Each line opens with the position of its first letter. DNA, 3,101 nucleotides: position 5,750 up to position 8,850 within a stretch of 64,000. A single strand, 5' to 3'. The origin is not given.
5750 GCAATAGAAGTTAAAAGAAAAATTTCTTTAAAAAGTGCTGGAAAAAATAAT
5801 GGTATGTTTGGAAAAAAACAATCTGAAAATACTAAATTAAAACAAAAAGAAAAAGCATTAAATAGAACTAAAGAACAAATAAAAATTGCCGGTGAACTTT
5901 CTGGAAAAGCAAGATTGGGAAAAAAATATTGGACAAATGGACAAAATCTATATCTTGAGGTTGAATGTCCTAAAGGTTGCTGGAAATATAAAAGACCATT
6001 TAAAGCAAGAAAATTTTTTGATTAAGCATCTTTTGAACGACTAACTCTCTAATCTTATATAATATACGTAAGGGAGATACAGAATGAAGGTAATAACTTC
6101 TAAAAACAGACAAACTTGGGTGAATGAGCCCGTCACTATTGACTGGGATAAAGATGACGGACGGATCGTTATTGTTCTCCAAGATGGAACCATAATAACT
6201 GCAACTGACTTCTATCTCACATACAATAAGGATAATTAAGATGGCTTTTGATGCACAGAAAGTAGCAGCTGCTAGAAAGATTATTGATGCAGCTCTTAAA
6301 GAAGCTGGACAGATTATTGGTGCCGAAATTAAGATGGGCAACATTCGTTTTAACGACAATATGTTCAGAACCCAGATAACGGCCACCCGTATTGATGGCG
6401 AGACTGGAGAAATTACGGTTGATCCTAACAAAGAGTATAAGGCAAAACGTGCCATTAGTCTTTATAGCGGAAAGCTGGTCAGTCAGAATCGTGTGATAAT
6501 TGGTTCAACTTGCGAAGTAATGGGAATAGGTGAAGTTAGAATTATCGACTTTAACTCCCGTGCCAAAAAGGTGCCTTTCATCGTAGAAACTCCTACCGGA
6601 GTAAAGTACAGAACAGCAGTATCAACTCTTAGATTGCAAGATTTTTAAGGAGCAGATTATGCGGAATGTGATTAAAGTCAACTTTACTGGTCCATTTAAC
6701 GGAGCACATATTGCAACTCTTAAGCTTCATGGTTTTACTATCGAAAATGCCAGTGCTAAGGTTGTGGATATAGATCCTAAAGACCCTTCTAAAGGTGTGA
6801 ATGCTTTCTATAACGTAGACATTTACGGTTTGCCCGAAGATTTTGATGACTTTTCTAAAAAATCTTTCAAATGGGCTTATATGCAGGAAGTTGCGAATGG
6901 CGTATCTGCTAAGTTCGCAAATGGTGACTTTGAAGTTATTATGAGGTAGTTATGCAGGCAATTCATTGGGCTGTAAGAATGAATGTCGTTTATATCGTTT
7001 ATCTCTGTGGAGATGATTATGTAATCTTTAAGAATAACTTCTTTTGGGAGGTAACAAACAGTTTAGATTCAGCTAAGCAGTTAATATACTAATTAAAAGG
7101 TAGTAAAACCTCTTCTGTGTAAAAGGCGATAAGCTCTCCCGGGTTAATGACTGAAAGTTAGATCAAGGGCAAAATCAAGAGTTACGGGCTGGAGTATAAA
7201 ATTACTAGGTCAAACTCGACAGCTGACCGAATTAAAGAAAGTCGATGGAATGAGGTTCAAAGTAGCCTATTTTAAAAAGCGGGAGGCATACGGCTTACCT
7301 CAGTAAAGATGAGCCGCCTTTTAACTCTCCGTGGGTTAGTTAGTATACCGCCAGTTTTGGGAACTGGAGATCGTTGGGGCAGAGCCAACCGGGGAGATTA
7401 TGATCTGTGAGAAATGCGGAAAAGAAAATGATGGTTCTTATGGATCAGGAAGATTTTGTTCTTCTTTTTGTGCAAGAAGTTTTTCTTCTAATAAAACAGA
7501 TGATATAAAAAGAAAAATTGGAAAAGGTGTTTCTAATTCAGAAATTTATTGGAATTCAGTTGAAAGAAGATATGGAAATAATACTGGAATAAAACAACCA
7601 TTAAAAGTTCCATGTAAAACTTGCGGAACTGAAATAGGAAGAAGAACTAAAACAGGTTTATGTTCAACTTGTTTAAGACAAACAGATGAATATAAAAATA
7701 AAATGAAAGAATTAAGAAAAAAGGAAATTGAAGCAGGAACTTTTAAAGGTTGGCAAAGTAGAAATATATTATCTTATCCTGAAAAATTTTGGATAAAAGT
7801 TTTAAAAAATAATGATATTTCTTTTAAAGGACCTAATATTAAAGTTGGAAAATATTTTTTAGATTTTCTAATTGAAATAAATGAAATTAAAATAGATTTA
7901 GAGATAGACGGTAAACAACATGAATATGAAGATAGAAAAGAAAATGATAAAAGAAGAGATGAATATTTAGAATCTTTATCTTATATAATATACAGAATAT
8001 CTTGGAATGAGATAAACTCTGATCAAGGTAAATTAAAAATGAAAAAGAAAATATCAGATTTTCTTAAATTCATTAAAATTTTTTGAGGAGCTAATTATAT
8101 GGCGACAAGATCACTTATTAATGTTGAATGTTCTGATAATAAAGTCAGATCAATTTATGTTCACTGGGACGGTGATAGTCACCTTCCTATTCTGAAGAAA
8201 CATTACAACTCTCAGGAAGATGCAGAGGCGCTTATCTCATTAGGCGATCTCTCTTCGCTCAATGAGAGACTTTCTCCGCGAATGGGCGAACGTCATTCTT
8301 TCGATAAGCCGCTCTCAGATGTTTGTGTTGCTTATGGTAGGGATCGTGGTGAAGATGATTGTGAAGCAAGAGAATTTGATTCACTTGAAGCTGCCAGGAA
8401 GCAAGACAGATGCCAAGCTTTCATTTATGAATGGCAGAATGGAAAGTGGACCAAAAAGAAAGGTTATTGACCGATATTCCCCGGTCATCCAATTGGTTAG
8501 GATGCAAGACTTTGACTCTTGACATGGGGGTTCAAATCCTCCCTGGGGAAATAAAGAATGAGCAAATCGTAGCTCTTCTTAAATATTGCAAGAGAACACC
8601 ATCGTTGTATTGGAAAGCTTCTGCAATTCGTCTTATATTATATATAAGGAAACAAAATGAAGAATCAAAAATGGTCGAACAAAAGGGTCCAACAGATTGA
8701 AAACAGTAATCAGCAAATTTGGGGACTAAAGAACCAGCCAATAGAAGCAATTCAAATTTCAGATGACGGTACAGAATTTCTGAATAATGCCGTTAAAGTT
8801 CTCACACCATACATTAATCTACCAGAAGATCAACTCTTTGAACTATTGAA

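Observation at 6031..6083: Promoter-leader cassette of about 50 nt in five copies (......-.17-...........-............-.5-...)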

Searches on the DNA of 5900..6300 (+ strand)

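Call 11: search_dna_similar(query=window:5900-6300:+, collection=phages, mode=distant, max_rows=20)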
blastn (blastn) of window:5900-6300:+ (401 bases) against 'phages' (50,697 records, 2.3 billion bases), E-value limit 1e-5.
No match.

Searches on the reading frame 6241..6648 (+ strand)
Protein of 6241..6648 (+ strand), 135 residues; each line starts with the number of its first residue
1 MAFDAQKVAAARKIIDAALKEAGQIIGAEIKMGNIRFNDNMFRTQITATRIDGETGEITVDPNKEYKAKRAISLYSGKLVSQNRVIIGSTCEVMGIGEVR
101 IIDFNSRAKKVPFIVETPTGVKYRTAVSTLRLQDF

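Call 16: search_protein_families(library=pfam, proteins=[window:6241-6648:+], max_evalue=0.01)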
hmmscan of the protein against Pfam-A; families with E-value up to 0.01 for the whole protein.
window:6241-6648:+ (135 aa): 1 family
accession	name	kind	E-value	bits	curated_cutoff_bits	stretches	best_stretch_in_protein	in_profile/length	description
PF04883.17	HK97-gp10_like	-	0.0021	19.4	21.4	1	7-68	9-72/78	Bacteriophage HK97-gp10, putative tail-component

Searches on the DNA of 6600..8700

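Call 66: search_rna_families(source=window, start=6600, end=8700, threshold=evalue, max_evalue=1)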
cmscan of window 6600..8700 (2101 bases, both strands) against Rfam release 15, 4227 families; matches with E-value up to 1: 4.
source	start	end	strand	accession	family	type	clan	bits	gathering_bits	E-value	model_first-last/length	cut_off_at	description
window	8478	8550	+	RF00005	tRNA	Gene; tRNA;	CL00001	58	29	2e-11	1-71/71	no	tRNA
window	7325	7397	+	RF00005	tRNA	Gene; tRNA;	CL00001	44.2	29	1.3e-07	1-71/71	no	tRNA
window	7420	7479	+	RF02419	Spd-sr37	Gene; sRNA;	-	24.4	45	0.25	1-67/67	no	Streptococcus sRNA Spd-sr37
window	6825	6876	-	RF00083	GlmZ_SraJ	Gene; sRNA;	CL00011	15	60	0.95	85-138/214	no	GlmZ RNA activator of glmS mRNA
